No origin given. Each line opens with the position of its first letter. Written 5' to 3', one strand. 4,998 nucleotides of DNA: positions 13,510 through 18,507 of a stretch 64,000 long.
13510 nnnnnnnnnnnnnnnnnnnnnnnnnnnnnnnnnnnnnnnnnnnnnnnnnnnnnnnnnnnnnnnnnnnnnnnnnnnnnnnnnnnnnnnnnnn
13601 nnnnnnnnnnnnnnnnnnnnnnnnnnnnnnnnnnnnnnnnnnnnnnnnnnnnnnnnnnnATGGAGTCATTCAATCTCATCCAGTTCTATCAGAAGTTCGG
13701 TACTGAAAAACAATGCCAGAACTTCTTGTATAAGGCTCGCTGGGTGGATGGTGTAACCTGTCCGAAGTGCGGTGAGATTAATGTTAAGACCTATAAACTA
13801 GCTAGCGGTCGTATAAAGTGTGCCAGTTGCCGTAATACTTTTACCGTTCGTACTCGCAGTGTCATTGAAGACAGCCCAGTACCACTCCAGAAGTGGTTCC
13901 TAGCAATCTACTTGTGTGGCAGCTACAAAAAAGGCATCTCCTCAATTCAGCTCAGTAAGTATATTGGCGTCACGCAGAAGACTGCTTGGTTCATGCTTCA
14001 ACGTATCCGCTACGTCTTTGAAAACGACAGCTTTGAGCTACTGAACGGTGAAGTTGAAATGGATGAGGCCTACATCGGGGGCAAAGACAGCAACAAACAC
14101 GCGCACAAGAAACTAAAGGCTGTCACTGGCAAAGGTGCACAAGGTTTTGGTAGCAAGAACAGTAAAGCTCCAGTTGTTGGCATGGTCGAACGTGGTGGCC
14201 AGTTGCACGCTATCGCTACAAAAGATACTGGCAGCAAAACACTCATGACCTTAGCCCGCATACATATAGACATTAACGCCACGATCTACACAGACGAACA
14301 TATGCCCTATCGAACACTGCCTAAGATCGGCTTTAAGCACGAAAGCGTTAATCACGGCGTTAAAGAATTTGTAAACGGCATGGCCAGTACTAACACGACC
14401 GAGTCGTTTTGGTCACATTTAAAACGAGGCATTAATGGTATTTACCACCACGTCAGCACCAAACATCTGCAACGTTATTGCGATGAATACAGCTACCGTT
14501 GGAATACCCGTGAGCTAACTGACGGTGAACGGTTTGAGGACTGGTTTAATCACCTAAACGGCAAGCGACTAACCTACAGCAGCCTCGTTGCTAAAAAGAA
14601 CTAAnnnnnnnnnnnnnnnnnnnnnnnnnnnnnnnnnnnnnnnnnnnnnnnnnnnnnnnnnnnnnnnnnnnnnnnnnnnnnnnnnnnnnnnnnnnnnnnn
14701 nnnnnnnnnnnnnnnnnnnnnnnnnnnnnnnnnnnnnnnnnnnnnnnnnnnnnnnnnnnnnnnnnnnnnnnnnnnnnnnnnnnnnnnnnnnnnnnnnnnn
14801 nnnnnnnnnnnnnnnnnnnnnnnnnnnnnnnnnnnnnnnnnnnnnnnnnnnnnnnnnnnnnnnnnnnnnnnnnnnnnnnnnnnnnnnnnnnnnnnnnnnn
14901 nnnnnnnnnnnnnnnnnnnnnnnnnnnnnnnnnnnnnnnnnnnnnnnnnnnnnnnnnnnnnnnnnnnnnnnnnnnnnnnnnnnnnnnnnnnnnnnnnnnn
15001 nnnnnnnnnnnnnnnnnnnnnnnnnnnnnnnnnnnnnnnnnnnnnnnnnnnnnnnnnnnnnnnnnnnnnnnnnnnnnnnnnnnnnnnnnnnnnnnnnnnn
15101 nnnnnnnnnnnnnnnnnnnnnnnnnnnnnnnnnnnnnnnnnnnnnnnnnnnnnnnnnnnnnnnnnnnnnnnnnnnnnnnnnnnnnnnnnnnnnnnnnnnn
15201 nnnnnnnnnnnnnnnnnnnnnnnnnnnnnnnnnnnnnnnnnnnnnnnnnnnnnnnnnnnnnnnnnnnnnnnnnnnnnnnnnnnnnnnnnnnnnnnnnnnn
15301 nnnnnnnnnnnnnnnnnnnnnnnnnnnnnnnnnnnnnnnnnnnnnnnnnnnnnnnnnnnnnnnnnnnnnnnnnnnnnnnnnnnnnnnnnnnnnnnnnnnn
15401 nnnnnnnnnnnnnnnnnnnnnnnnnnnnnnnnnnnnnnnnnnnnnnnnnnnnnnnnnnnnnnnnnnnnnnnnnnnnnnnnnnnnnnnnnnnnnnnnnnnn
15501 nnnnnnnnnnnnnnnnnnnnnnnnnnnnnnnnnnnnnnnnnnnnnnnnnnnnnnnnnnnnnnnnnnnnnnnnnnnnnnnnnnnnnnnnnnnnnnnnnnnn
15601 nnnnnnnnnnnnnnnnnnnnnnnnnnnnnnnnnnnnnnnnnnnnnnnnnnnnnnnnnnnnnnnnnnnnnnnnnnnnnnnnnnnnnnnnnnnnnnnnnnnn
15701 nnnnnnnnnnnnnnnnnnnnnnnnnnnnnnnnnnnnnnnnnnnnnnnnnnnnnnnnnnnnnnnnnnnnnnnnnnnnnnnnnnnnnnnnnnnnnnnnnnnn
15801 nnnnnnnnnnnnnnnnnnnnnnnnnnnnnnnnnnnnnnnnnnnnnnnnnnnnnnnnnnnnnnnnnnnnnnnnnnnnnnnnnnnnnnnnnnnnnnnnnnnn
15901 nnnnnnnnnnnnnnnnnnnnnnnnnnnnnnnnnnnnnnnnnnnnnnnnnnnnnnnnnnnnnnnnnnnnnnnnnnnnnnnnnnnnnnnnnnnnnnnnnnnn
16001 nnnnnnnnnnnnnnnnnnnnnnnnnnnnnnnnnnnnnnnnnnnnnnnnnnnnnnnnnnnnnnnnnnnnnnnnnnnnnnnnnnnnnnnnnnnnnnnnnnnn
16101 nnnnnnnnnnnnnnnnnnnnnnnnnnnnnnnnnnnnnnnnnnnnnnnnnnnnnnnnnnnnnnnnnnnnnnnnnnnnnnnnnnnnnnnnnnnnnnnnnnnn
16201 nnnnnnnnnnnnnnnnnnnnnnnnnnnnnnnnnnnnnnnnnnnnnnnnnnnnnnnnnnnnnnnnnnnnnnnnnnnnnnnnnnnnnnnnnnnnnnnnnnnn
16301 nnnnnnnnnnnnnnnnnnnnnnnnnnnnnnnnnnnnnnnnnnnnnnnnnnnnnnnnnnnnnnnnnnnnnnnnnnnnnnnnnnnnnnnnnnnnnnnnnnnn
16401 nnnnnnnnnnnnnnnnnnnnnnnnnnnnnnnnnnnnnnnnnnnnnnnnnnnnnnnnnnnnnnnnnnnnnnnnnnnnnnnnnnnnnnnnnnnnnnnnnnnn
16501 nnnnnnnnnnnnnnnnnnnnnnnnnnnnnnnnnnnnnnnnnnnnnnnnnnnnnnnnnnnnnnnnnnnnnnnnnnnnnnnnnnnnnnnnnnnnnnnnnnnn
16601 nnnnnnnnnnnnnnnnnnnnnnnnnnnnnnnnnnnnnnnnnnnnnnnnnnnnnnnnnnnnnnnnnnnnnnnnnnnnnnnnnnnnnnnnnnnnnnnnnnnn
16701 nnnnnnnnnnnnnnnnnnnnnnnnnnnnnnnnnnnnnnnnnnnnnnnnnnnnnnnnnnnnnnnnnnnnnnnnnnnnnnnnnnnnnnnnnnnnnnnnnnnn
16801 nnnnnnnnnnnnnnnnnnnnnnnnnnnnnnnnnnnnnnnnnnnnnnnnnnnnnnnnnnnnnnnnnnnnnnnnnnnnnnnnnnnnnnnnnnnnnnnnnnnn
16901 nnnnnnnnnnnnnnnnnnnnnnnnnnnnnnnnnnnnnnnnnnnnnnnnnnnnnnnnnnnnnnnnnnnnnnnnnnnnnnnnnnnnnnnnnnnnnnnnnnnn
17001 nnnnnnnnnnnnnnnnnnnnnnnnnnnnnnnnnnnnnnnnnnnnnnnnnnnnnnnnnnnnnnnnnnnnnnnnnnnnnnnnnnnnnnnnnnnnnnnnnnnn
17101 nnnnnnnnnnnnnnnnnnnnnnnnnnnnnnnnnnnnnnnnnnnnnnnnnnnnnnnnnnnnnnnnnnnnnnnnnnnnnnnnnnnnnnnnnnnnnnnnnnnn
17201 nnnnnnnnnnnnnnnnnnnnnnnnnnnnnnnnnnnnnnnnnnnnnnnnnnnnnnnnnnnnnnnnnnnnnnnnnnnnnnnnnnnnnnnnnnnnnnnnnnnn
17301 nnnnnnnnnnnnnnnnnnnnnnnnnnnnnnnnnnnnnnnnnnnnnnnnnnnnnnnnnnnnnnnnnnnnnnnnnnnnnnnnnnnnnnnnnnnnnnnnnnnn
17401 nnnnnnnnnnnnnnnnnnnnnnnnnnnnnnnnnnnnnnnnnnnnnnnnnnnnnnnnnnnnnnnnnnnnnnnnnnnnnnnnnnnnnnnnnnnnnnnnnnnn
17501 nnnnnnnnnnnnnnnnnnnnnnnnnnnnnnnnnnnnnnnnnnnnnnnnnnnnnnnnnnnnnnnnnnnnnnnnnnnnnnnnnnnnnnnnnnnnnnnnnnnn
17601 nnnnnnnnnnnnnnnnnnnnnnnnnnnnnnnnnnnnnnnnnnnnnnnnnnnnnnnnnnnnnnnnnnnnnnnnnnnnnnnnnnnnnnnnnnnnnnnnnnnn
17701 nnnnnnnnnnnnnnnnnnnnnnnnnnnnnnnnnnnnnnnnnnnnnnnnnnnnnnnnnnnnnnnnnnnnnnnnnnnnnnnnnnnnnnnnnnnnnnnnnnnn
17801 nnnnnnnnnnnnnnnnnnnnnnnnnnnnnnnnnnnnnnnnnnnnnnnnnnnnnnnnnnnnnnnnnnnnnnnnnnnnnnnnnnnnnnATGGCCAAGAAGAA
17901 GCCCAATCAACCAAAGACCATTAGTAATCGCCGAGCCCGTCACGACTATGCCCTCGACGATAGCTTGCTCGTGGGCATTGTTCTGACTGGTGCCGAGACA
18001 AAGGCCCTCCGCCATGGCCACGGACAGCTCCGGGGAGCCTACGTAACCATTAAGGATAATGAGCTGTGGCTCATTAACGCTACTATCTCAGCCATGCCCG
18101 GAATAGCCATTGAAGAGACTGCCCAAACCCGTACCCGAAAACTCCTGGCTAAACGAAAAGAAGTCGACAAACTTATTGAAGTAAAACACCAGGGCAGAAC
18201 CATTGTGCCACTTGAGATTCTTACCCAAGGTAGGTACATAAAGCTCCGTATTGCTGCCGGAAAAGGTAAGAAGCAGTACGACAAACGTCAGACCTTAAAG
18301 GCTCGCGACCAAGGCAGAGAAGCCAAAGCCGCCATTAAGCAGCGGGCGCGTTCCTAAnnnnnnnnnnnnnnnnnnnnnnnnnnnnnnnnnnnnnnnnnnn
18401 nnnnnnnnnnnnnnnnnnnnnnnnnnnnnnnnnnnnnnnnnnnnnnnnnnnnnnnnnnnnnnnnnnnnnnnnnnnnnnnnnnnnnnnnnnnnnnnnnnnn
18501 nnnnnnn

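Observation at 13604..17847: Transposon 1: an IS1595-type element with exact ends and an 8-bp duplication, carrying three non-transposition genes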

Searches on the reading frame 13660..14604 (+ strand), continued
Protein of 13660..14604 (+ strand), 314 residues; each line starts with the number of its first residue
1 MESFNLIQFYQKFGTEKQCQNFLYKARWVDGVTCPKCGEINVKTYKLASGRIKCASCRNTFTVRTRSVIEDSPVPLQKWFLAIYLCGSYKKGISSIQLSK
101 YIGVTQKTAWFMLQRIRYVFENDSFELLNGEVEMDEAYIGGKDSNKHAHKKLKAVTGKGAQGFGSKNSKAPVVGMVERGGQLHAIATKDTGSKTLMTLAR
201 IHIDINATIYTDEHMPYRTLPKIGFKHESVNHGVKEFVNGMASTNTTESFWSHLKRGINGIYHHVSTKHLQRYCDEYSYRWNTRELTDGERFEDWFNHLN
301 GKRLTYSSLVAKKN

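Call 24: find_encoding_contigs(protein=P0006, flank=10000, max_places=4)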
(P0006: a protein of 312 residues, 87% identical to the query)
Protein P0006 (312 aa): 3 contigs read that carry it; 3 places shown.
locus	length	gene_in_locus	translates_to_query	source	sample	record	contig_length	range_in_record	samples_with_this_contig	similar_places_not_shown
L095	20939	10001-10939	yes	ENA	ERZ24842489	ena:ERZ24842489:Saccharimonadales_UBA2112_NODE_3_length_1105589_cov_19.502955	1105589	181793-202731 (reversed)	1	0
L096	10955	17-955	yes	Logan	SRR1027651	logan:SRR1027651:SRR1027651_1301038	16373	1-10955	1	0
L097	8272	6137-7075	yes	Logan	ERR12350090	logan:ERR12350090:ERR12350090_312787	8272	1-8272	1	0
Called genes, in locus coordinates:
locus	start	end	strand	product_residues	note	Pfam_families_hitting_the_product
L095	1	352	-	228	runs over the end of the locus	-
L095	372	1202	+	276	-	-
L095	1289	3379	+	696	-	PF00009:GTP_EFTU, PF03144:GTP_EFTU_D2, PF22042:EF-G_D2, PF14492:EFG_III, PF16658:RF3_C (weak), PF03764:EFG_IV, PF00679:EFG_C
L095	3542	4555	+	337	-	-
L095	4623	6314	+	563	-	PF00999:Na_H_Exchanger, PF02254:TrkA_N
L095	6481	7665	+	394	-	PF00009:GTP_EFTU, PF03144:GTP_EFTU_D2, PF03143:GTP_EFTU_D3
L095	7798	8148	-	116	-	-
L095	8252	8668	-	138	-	-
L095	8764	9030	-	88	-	-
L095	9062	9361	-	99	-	-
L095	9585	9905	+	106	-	PF00338:Ribosomal_S10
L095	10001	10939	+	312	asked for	PF12760:Zn_ribbon_IS1595, PF12762:DDE_Tnp_IS1595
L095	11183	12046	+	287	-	PF13814:Replic_Relax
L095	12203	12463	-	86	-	PF00581:Rhodanese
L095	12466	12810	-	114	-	PF01475:FUR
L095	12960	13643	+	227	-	PF00072:Response_reg, PF00486:Trans_reg_C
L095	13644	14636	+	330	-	PF00512:HisKA, PF02518:HATPase_c, PF13589:HATPase_c_3 (faint)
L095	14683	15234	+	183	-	PF04205:FMN_bind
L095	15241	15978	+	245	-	PF02424:ApbE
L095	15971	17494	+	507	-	PF03116:NQR2_RnfD_RnfE, PF00175:NAD_binding_1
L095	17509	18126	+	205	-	PF09335:VTT_dom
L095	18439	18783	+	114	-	-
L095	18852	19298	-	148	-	-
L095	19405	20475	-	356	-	PF02557:VanY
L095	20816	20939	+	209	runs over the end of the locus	PF00297:Ribosomal_L3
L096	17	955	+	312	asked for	PF12760:Zn_ribbon_IS1595, PF12762:DDE_Tnp_IS1595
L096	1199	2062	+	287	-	PF13814:Replic_Relax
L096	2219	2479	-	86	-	PF00581:Rhodanese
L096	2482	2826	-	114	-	PF01475:FUR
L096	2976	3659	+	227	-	PF00072:Response_reg, PF00486:Trans_reg_C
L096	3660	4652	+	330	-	PF00512:HisKA, PF02518:HATPase_c, PF13589:HATPase_c_3 (faint)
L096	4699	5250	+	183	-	PF04205:FMN_bind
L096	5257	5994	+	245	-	PF02424:ApbE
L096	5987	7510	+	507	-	PF03116:NQR2_RnfD_RnfE, PF00175:NAD_binding_1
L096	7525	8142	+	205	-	PF09335:VTT_dom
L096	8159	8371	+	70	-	-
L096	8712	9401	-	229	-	PF11967:RecO_N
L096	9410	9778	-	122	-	PF00072:Response_reg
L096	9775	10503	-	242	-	PF02518:HATPase_c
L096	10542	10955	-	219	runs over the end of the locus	-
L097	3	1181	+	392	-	?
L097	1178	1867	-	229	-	PF01863:YgjP-like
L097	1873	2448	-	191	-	PF06414:Zeta_toxin (faint), PF13401:AAA_22 (faint), PF13671:AAA_33 (faint)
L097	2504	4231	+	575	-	PF00512:HisKA, PF13581:HATPase_c_2 (weak), PF02518:HATPase_c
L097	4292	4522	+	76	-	-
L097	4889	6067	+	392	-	PF13439:Glyco_transf_4, PF00534:Glycos_transf_1, PF13692:Glyco_trans_1_4, PF13524:Glyco_trans_1_2 (weak)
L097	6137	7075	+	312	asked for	PF12760:Zn_ribbon_IS1595, PF12762:DDE_Tnp_IS1595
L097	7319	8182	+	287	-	PF13814:Replic_Relax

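Call 77: search_protein_families(library=ncbifam, proteins=[window:13660-14604:+], max_evalue=0.01)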
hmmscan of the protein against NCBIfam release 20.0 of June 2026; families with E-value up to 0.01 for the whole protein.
window:13660-14604:+ (314 aa): 1 family
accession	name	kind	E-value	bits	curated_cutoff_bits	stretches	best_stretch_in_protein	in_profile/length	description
NF033547.1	transpos_IS1595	equivalog_domain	4.9e-57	193.3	75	1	73-284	3-215/215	IS1595 family transposase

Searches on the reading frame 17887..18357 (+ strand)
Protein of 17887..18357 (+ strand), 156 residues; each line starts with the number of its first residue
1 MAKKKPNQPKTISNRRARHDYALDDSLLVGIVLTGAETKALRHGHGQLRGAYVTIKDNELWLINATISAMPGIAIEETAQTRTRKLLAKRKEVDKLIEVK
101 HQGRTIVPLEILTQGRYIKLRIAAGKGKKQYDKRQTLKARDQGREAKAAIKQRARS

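Call 4: search_protein_families(library=pfam, proteins=[window:17887-18357:+], max_evalue=0.01)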
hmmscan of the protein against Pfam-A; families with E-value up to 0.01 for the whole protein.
window:17887-18357:+ (156 aa): 1 family
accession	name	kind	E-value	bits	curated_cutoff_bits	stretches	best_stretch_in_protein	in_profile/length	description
PF01668.23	SmpB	-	7.3e-42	143.1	27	1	12-151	2-142/143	SmpB protein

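Call 10: find_encoding_contigs(protein=window:17887-18357:+, flank=8000, max_places=10)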
Protein window:17887-18357:+ (156 aa): 12 contigs read that carry it; 7 places shown.
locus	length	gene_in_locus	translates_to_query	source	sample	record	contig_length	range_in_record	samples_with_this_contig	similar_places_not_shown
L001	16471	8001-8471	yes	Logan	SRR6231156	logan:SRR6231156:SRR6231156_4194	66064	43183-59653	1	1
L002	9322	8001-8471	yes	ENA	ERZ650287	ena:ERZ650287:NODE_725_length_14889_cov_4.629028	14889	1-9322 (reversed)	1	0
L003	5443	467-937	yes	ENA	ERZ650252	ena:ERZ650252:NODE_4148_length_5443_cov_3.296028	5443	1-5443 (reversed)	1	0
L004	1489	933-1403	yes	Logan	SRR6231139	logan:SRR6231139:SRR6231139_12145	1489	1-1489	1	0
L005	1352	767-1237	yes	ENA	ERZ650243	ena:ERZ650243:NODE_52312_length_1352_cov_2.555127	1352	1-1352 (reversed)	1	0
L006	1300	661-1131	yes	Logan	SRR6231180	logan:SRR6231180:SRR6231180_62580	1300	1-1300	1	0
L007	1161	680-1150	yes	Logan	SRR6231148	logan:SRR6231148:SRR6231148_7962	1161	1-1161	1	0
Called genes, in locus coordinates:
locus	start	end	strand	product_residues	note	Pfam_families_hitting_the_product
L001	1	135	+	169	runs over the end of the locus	PF06414:Zeta_toxin, PF08433:KTI12 (weak), PF13238:AAA_18 (weak), PF13671:AAA_33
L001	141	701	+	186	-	PF00565:SNase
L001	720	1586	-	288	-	PF13641:Glyco_tranf_2_3, PF00535:Glycos_transf_2, PF10111:Glyco_tranf_2_2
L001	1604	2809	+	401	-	-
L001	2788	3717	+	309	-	PF00150:Cellulase (weak), PF00331:Glyco_hydro_10 (weak), PF02449:Glyco_hydro_42 (weak)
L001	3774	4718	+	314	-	PF12760:Zn_ribbon_IS1595, PF12762:DDE_Tnp_IS1595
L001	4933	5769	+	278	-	PF13814:Replic_Relax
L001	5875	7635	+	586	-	-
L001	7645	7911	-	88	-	-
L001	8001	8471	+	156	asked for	PF01668:SmpB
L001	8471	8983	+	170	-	PF00293:NUDIX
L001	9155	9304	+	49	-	-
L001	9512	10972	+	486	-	PF02463:SMC_N (faint), PF13191:AAA_16 (faint), PF13476:AAA_23 (faint), PF13555:AAA_29 (faint), PF00005:ABC_tran, PF13304:AAA_21 (weak), PF12848:ABC_tran_Xtn (weak), PF00005:ABC_tran, +3 more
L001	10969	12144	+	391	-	PF07690:MFS_1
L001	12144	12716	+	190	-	-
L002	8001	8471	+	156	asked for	PF01668:SmpB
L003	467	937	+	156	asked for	PF01668:SmpB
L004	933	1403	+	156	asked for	PF01668:SmpB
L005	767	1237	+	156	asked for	PF01668:SmpB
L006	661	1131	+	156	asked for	PF01668:SmpB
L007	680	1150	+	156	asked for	PF01668:SmpB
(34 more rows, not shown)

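Call 59: find_related_loci(query=window:17887-18357:+, collection=metagenome_contigs, flank=6000)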
Query window:17887-18357:+ (156 aa) in metagenome_contigs; peptide patterns used: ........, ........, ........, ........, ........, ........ (x = any residue, [..] = any of these).
599 stretches matched a pattern (row limit reached: there are more); 61 encode a relative of the query (tblastn E <= 1e-3); 61 distinct loci.
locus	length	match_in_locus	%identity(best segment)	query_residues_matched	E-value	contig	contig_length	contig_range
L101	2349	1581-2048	83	1-156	3e-86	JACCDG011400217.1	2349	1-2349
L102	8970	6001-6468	77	1-156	5e-79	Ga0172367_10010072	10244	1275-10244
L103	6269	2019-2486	77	1-156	5e-79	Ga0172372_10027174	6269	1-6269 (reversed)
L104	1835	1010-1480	77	1-156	1e-81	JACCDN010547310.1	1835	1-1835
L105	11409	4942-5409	76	1-156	7e-78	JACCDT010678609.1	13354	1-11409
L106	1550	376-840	75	1-155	6e-82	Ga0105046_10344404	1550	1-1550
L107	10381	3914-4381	75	1-156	2e-76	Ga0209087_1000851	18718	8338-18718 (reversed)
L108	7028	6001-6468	75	1-156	2e-76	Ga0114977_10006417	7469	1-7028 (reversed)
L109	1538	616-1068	74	1-151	2e-75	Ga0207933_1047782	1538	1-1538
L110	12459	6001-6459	74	1-153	3e-71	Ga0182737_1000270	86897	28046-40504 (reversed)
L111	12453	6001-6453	73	1-151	2e-70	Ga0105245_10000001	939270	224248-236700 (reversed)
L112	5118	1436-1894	73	1-153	8e-70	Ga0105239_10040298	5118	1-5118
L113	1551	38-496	73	1-153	4e-73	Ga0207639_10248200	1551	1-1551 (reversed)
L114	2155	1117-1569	72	1-151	1e-70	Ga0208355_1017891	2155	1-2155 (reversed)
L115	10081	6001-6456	74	1-152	4e-69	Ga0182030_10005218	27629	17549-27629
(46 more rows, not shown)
